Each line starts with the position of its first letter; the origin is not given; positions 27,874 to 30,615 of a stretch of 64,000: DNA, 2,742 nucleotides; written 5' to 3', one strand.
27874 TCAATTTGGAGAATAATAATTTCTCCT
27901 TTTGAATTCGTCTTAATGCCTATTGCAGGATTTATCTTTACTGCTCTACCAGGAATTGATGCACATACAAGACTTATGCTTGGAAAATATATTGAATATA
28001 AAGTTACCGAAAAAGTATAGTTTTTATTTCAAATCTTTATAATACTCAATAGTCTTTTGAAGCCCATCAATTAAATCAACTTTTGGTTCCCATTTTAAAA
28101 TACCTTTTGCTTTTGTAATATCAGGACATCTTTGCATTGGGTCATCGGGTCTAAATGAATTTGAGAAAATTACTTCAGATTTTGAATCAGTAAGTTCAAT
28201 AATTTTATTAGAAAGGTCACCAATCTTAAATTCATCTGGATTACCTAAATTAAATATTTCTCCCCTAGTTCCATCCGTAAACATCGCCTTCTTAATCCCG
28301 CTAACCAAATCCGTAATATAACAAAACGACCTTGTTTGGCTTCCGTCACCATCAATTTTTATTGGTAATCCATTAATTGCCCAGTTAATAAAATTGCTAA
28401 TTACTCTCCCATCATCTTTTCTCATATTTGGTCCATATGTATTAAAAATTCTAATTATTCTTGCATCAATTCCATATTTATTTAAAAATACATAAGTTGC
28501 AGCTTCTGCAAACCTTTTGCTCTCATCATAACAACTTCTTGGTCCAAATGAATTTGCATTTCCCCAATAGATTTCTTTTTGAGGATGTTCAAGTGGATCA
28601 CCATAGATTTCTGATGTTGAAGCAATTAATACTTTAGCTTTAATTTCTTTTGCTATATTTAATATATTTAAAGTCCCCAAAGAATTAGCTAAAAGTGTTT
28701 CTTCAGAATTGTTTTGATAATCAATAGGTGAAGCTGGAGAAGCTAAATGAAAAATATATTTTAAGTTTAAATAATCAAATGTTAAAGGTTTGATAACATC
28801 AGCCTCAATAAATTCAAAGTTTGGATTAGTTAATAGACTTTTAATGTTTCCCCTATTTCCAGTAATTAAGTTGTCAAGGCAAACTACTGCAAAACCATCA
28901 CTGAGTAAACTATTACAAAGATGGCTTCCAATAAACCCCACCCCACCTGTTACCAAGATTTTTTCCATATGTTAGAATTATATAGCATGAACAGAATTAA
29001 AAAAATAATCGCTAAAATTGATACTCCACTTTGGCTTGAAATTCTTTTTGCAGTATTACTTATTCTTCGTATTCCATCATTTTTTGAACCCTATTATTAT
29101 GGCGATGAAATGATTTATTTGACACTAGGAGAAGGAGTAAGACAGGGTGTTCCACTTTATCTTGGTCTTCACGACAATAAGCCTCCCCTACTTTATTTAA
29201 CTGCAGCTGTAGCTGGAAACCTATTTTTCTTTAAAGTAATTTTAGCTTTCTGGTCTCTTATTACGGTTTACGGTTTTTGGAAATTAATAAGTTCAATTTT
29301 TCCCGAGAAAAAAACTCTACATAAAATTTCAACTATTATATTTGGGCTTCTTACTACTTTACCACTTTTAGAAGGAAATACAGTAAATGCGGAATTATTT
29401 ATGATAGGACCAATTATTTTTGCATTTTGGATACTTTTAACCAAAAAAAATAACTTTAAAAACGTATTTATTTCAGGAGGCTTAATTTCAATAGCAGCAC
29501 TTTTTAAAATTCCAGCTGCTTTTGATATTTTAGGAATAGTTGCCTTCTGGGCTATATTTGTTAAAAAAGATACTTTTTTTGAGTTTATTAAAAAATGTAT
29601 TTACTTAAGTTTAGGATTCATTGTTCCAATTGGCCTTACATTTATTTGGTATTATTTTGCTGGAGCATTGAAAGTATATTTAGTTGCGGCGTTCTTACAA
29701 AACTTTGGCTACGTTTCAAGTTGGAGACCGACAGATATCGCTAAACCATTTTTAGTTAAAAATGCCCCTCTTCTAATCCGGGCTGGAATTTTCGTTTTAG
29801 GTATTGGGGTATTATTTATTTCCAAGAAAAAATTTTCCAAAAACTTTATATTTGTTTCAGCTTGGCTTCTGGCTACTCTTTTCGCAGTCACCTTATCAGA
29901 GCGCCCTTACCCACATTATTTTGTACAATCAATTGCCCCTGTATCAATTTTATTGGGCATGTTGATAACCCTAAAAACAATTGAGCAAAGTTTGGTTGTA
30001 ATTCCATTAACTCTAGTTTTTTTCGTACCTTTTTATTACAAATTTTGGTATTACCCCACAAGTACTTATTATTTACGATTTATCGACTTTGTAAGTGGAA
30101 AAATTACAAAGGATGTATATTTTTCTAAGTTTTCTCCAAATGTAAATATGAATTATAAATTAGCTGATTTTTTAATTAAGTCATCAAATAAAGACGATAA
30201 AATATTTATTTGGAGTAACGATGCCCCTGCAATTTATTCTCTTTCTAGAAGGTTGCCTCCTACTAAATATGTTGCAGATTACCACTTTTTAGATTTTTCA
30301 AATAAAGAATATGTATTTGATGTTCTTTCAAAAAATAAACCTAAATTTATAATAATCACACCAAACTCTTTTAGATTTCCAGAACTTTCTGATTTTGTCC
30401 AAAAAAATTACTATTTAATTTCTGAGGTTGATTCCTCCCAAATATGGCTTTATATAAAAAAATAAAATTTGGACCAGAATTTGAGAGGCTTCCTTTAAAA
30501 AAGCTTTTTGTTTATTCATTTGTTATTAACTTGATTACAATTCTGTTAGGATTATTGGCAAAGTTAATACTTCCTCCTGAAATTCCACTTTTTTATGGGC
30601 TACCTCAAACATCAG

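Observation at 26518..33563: Second glycan island: GT2, UDP-xylose synthase, GT-C, WecA-like and a UbiA/DPPR-like enzyme, suggesting a polyprenyl-phospho-pentose donor pathway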

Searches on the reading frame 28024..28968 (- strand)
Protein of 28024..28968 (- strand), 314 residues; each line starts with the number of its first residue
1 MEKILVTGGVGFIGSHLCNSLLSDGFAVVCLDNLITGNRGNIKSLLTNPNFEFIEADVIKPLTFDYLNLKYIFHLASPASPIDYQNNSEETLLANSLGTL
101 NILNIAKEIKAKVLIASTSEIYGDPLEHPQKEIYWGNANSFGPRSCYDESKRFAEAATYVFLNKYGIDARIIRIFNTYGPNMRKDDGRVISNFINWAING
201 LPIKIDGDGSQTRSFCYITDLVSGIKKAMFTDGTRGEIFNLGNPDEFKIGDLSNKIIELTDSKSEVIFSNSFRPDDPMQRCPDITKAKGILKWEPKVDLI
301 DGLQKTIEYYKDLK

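Call 4: search_protein_families(library=pfam, proteins=[window:28024-28968:-], max_evalue=0.01)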
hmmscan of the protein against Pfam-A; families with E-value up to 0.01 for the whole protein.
window:28024-28968:- (314 aa): 6 families
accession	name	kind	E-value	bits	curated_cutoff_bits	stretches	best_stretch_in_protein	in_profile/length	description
PF16363.11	GDP_Man_Dehyd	-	1.1e-48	166.8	27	1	5-306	1-332/332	GDP-mannose 4,6 dehydratase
PF01370.27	Epimerase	-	8.3e-47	160.1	20.9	1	4-242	1-240/240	NAD dependent epimerase/dehydratase family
PF02719.21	Polysacc_synt_2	-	8.7e-10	38.7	20.2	2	4-116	1-125/293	Polysaccharide biosynthesis protein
PF01073.25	3Beta_HSD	-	1.8e-09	37.4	22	1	5-157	1-156/280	3-beta hydroxysteroid dehydrogenase/isomerase family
PF07993.18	NAD_binding_4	-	3.5e-08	33.4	20.1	1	68-174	88-204/258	Male sterility protein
PF04321.23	RmlD_sub_bind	-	4.9e-07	29.6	27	1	3-182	2-159/287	RmlD substrate binding domain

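Call 5: search_protein_families(library=ncbifam, proteins=[window:28024-28968:-], max_evalue=0.01)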
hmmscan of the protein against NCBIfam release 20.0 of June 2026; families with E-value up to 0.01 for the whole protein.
window:28024-28968:- (314 aa): 27 families (the best 25 are shown)
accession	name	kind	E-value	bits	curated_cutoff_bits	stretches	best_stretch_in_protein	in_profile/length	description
TIGR01181.1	dTDP_gluc_dehyt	equivalog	1.7e-40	139.1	365.1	1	3-312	1-313/321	dTDP-glucose 4,6-dehydratase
TIGR04180.1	EDH_00030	hypoth_equivalog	1.5e-35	122.7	475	1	4-297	1-296/297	NAD-dependent 4,6-dehydratase LegB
NF008872.0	PRK11908.1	equivalog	1.4e-29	103.2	294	1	1-312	1-337/349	bifunctional UDP-4-keto-pentose/UDP-xylose synthase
TIGR01179.1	galE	equivalog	6.2e-28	97.6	262.3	1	3-303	1-317/332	UDP-glucose 4-epimerase GalE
NF011728.1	PRK15181.1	equivalog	6.4e-27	94.4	760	1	3-312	17-339/348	Vi polysaccharide biosynthesis UDP-N-acetylglucosaminuronic acid C-4 epimerase TviC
NF005998.1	PRK08125.1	equivalog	1.1e-26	93.4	777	1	2-310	316-649/649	bifunctional UDP-4-amino-4-deoxy-L-arabinose formyltransferase/UDP-glucuronic acid oxidase ArnA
NF007490.0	PRK10084.1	subfamily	2.8e-23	82.5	649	1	3-311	2-335/361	dTDP-glucose 4,6-dehydratase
NF007582.0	PRK10217.1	equivalog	3.9e-22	78.8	698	1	1-310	1-331/355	dTDP-glucose 4,6-dehydratase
TIGR02197.1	heptose_epim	equivalog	3.8e-20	72.3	274.6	1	4-309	1-312/316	ADP-glyceromanno-heptose 6-epimerase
NF007956.0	PRK10675.1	subfamily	5.5e-14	52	394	1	3-180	2-183/338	UDP-glucose 4-epimerase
TIGR02622.1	CDP_4_6_dhtase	equivalog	2.8e-11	43.1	278.45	1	2-312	5-332/352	CDP-glucose 4,6-dehydratase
TIGR01472.1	gmd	equivalog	6.1e-11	42.1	415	1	88-180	97-188/342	GDP-mannose 4,6-dehydratase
TIGR03466.1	HpnA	hypoth_equivalog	4.1e-10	39.1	367.65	1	3-264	2-250/327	hopanoid-associated sugar epimerase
NF047837.1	UDPAcbARedWbcJ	equivalog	1.4e-09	37.4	500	1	146-267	102-222/372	UDP-2-acetamido-2,6-beta-L-arabino-hexul-4-ose reductase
NF047922.1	GDPFucSynFcl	equivalog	7.3e-09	35.5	500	1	156-311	143-302/308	GDP-L-fucose synthase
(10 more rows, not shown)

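Call 9: search_solved_structures(query=window:28024-28968:-, max_evalue=1e-20, show_alignments=1)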
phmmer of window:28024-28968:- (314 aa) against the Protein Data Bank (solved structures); distinct sequences matched with E-value up to 1e-20: 45.
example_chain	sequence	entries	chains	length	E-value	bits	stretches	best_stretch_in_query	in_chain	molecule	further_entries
4gll_A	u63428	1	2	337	9.3e-95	321.1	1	2-311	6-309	UDP-glucuronic acid decarboxylase 1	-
2b69_A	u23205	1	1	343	9.9e-95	321.1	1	2-311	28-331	UDP-glucuronate decarboxylase 1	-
4m55_A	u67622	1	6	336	4.7e-94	318.8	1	2-311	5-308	UDP-glucuronic acid decarboxylase 1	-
4lk3_A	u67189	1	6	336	6.4e-94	318.4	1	2-311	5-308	UDP-glucuronic acid decarboxylase 1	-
6zl6_A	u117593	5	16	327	2.8e-37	132.3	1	3-313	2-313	Epimerase domain-containing protein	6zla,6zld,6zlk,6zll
6zlj_A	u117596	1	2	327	6.5e-37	131.1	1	3-313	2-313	Epimerase domain-containing protein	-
6pmh_A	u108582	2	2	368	1.2e-36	130.3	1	4-310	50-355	UDP-glucose 4-epimerase related protein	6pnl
7ys8_A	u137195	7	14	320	1.4e-36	130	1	4-311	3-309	UDP-glucose 4-epimerase | UDP-glucose 4-epimerase along with EC 5.1.3.2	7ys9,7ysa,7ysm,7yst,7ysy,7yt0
6bwl_A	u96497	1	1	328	1.9e-35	126.3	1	3-314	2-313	Pal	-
4zrm_A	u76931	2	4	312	1.6e-34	123.2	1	3-311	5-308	UDP-glucose 4-epimerase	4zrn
8vr2_A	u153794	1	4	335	3.5e-33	118.9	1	2-309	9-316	NAD-dependent epimerase/dehydratase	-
8rdg_A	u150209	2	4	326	6.7e-33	118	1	3-307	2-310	SDR family NAD(P)-dependent oxidoreductase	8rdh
8rdi_A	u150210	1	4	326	2.4e-32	116.1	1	3-307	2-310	SDR family NAD(P)-dependent oxidoreductase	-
8du1_A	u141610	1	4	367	9.1e-30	107.6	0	117-313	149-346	dTDP-glucose 4,6-dehydratase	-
2hun_A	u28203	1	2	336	1.3e-27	100.6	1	3-310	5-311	336aa long hypothetical dTDP-glucose 4,6-dehydratase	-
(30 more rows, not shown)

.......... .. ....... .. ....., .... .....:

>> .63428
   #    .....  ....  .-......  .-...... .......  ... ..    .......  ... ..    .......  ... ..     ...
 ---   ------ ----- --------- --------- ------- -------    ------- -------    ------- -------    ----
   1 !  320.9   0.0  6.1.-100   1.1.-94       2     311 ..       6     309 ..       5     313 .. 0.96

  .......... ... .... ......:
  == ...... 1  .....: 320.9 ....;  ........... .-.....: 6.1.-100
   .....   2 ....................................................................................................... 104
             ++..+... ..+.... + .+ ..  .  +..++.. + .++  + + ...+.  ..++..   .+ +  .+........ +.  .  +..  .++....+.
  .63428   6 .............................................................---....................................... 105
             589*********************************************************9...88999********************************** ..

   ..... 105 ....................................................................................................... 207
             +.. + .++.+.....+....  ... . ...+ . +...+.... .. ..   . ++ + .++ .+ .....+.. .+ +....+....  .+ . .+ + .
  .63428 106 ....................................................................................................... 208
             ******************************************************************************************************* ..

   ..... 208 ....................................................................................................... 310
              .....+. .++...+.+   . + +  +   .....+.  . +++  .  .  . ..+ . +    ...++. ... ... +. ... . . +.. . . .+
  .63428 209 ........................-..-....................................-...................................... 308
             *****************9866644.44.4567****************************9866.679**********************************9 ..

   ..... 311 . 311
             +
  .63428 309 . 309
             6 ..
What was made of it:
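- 28024..28968 (-): UDP-glucuronate decarboxylase (UDP-xylose synthase). It is an accessory insert on the opposite strand. 321 bits, E 9e-95 to human UXS1 structures 4gll and 2b69 (call 9).
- On UDP-xylose synthase (UXS, extended SDR): 321 bits, E 9e-95 over residues 2-311 to human UXS1; the next structural family scores 132 bits (call 9).
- Closest known: ArnT / Arn pathway. Different: The SDR is a true UXS (321 bits to UXS1 against about 89 bits to ArnA; call 9).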

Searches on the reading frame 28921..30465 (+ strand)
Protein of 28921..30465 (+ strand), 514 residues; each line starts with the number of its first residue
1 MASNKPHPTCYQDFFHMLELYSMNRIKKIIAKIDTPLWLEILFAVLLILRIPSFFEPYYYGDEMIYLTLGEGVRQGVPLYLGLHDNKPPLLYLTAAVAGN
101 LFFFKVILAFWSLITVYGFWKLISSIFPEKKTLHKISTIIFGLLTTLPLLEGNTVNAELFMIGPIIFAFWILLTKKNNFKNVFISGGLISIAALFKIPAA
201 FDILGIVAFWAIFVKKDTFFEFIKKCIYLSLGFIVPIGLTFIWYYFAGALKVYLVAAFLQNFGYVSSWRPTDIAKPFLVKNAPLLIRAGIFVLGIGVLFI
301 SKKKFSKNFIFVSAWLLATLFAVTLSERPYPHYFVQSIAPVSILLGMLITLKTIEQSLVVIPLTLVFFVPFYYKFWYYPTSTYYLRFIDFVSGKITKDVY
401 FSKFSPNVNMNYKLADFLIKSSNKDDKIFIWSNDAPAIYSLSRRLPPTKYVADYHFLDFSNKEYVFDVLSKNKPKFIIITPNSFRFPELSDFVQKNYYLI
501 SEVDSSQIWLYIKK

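Call 4: search_protein_families(library=pfam, proteins=[window:28921-30465:+], max_evalue=0.01)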
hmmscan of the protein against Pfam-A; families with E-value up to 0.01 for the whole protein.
window:28921-30465:+ (514 aa): 0 families

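Call 5: search_protein_families(library=ncbifam, proteins=[window:28921-30465:+], max_evalue=0.01)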
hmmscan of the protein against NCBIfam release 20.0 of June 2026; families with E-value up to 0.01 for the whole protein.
window:28921-30465:+ (514 aa): 0 families

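Call 23: search_protein_families(library=pfam, proteins=[window:28987-30465:+], max_evalue=10)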
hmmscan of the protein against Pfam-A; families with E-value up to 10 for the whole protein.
window:28987-30465:+ (492 aa): 0 families
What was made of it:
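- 28987..30465 (+): GT-C fold glycosyltransferase of 492-498 aa. NCBI starts it at 28969; the mechanical ORF starts at 28921. It is the candidate extracytoplasmic pentofuranosyltransferase. No Pfam hit (calls 4, 23).
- Checked: 28921/28969/28987-30465 (+): no Pfam or NCBIfam hit (calls 4, 5, 23).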

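Call 24: find_homologous_proteins(query=window:28987-30465:+, max_evalue=0.00001)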
Query window:28987-30465:+ (492 aa): 1473 proteins with E <= 0.00001 among 8000 candidates; the best 120 are listed.
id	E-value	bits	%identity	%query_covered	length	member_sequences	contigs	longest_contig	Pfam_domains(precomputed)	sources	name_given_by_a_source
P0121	0.0e+0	1080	100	100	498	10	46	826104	-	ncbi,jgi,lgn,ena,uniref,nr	ncbi:MAG: hypothetical protein UR11_C0001G0222 [Candidatus Woesebacteria bacterium GW2011_GWC1_30_29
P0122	6.5e-280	947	86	100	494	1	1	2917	-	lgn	-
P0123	8.5e-270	914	83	100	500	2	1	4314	-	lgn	-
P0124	2.5e-269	912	82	100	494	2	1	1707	-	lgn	-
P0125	2.4e-266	903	82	100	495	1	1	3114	-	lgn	-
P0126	8.3e-247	838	76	99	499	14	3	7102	-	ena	-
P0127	5.5e-244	829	75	99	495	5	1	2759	PF13231.13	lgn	-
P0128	3.5e-243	826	73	100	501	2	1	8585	PF27757.1,PF13231.13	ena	-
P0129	2.6e-241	820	73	100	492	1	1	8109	-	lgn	-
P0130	4.9e-241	819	75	99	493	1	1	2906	PF27757.1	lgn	-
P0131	6.3e-241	819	73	100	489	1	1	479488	-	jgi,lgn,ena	-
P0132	1.5e-240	817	73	99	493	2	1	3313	PF27757.1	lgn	-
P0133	3.3e-239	813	73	99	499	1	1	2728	-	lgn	-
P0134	2.3e-238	810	73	99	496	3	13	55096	-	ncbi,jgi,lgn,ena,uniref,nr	ncbi:hypothetical protein A2130_02535 [Candidatus Woesebacteria bacterium GWC2_33_12]|uniref:Glycosy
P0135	1.2e-237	808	73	99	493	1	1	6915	PF27757.1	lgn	-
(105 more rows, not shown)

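Call 26: search_solved_structures(query=A1, max_evalue=10, show_alignments=2)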
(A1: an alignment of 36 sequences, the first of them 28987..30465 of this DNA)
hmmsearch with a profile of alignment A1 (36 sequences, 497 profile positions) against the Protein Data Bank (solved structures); distinct sequences matched with E-value up to 10: 1.
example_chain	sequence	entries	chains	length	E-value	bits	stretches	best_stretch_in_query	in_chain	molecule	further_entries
5xy3_D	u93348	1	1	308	2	10.2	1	375-461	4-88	Ribosomal protein L5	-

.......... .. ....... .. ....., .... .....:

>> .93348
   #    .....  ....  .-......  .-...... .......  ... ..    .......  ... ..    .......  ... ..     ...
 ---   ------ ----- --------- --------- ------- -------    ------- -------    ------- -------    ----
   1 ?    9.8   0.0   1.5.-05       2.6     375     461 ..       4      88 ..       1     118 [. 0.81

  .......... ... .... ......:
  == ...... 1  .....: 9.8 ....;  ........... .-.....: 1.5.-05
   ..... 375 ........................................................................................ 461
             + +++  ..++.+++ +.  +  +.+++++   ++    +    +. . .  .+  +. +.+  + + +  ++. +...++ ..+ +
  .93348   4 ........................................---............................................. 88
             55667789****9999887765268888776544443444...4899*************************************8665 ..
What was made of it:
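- Tried and rejected: A sequence-profile search of the GT-C family against PDB found nothing (call 26).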

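Call 33: predict_structure(alignment_id=A1)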
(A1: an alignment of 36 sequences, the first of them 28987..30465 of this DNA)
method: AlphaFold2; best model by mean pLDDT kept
length: 492 residues; sequences in the alignment: 36
mean_pLDDT: 89.8   pTM: 0.89
mean pLDDT of the five models: 89.8, 88.9, 87.1, 86.1, 85.2
residues with pLDDT >= 90: 335; 70-90: 124; 50-70: 33; < 50: 0
segments of 3 or more residues with pLDDT < 50: none
pLDDT, mean of each block of 10 residues (from residue 1): 66 89 94 86 91 89 86 93 93 97 96 97 79 75 97 96 97 91 97 95 97 95 91 81 62 82 91 97 96 95 76 93 96 94 89 79 94 96 93 95 90 93 88 81 91 93 89 92 92 79
secondary structure, 60 per line:
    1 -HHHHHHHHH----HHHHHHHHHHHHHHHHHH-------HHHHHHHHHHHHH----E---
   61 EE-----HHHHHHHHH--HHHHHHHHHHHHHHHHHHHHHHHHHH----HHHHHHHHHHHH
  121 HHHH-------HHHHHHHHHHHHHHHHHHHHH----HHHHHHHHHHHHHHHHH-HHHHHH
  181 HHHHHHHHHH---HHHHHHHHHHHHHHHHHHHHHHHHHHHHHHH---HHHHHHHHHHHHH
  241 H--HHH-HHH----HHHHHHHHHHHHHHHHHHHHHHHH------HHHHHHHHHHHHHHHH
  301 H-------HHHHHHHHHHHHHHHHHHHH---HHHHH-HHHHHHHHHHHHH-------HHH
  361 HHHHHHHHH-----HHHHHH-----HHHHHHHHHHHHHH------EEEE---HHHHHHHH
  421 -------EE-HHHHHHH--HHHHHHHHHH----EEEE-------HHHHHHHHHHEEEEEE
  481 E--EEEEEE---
elements in order: H2-10 H15-32 H40-52 H68-76 H79-104 H109-124 H132-152 H157-173 H175-190 H194-224 H228-241 H255-278 H285-301 H309-328 H332-336 H338-350 H358-369 H375-380 H386-399 E406-409 H413-420 H431-437 H440-449 E454-457 H465-474 E475-481 E484-489
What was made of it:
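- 28987..30465 (+): AF2 pLDDT is 89.8 (call 33).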

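Call 35: fold_search(model_id=the predicted structure, library=pdb)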
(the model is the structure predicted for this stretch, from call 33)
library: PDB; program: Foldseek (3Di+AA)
matches with E <= 10: 185; with E <= 0.001: 10
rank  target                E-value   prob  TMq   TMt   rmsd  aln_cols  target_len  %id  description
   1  3wak                  2.0e-05  1.00  0.40  0.26  14.4       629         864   12  Crystal structure of the Archaeoglobus fulgidus oligosaccharyltransferase (O29867_ARCFU) in the apo form (released 2013-10-30)
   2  5ezm                  2.3e-05  1.00  0.52  0.48  11.8       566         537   13  Crystal Structure of ArnT from Cupriavidus metallidurans in the apo state (released 2016-02-17)
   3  5f15                  2.9e-05  1.00  0.57  0.53  10.7       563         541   14  Crystal Structure of ArnT from Cupriavidus metallidurans bound to Undecaprenyl phosphate (released 2016-02-17)
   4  8agc_A                1.3e-04  1.00  0.46  0.35  12.4       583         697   10  Structure of yeast oligosaccharylransferase complex with lipid-linked oligosaccharide and non-acceptor peptide bound (released 2022-12-07)
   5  7oci_F                1.4e-04  1.00  0.45  0.37  12.9       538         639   11  Cryo-EM structure of yeast Ost6p containing oligosaccharyltransferase complex (released 2022-02-16)
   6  9n9j_I                2.3e-04  1.00  0.43  0.32  13.0       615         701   10  Structure of a GRP94 folding intermediate engaged with a CCDC134- and FKBP11-bound secretory translocon (released 2025-11-19)
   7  8age_A                2.5e-04  1.00  0.45  0.36  12.6       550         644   10  Structure of yeast oligosaccharylransferase complex with acceptor peptide bound (released 2022-12-07)
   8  8b6l_I                2.5e-04  1.00  0.42  0.32  14.8       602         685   10  Subtomogram average of the human Sec61-TRAP-OSTA-translocon (released 2022-12-07)
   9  6ezn_F                3.3e-04  1.00  0.43  0.35  13.2       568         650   10  Cryo-EM structure of the yeast oligosaccharyltransferase (OST) complex (released 2018-01-17)
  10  6ftg_5                4.2e-04  1.00  0.42  0.34  13.8       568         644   11  Subtomogram average of OST-containing ribosome-translocon complexes from canine rough microsomal membranes (released 2018-03-21)
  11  7zlg_A                1.2e-03  1.00  0.44  0.35  11.7       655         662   12  Cryo-EM structure of C-mannosyltransferase CeDPY19, in complex with acceptor peptide and bound to CMT2-Fab and anti-Fa (released 2023-01-11)
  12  3rce_A                2.2e-03  1.00  0.38  0.29  12.3       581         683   12  Bacterial oligosaccharyltransferase PglB (released 2011-06-15)
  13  6gxc_A                4.0e-03  1.00  0.45  0.34  11.4       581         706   11  Bacterial oligosaccharyltransferase PglB in complex with an inhibitory peptide and a reactive lipid-linked oligosaccha (released 2018-11-14)
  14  9s6r_A                8.4e-03  1.00  0.36  0.44  10.2       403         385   11  Ternary cryo-EM structure of yeast ALG3 with Dol25-PP-GlcNAc2Man5, Dol25-P-Man, and Fab (released 2026-03-18)
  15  6snh_X                1.0e-02  1.00  0.39  0.40  18.2       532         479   12  Cryo-EM structure of yeast ALG6 in complex with 6AG9 Fab and Dol25-P-Glc (released 2020-03-11)
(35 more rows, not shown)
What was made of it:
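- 28987..30465 (+): Foldseek hits are AglB, ArnT (TM 0.57) and STT3 (call 35).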
